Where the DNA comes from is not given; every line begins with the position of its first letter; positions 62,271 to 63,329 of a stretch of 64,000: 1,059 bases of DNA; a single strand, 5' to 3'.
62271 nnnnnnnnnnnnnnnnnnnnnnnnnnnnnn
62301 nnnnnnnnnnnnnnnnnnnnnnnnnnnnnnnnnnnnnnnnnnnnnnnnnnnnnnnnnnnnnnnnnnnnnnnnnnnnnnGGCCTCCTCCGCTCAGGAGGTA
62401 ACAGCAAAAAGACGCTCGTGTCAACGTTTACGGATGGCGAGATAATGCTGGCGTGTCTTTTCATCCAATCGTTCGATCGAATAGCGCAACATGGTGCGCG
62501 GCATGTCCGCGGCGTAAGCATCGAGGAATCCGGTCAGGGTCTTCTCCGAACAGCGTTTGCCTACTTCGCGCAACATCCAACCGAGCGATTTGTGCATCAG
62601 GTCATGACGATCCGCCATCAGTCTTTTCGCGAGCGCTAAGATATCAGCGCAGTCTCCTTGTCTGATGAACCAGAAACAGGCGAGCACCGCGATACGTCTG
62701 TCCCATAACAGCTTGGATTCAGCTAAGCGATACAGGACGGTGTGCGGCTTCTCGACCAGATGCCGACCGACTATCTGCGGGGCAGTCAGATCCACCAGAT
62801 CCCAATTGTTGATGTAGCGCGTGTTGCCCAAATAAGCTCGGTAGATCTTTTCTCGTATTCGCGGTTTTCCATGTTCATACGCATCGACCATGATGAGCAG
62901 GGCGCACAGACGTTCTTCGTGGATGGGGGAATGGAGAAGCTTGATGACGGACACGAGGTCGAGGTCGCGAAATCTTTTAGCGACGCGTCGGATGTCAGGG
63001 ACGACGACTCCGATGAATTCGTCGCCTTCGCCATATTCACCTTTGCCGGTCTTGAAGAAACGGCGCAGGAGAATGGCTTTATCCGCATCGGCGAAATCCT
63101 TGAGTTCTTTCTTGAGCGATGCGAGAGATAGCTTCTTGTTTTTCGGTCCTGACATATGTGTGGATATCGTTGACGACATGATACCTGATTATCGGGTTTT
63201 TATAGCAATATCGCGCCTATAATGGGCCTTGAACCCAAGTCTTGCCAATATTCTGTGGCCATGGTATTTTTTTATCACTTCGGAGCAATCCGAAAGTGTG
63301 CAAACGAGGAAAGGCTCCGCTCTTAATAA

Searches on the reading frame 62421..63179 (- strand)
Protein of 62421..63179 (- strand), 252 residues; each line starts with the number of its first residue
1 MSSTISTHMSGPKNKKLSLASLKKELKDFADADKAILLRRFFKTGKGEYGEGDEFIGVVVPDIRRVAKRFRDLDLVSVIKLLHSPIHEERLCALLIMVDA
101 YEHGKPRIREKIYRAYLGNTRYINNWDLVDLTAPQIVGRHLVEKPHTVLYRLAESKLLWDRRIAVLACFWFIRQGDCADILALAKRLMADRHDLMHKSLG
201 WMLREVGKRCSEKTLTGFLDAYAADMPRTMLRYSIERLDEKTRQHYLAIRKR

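Call 28: search_protein_families(library=pfam, proteins=[window:62421-63179:-], max_evalue=0.001)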
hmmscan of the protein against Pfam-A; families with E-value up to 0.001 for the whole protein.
window:62421-63179:- (252 aa): 1 family
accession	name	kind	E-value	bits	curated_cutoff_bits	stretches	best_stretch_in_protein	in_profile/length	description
PF08713.17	DNA_alkylation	-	1.2e-56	192.2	21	1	22-238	1-213/213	DNA alkylation repair enzyme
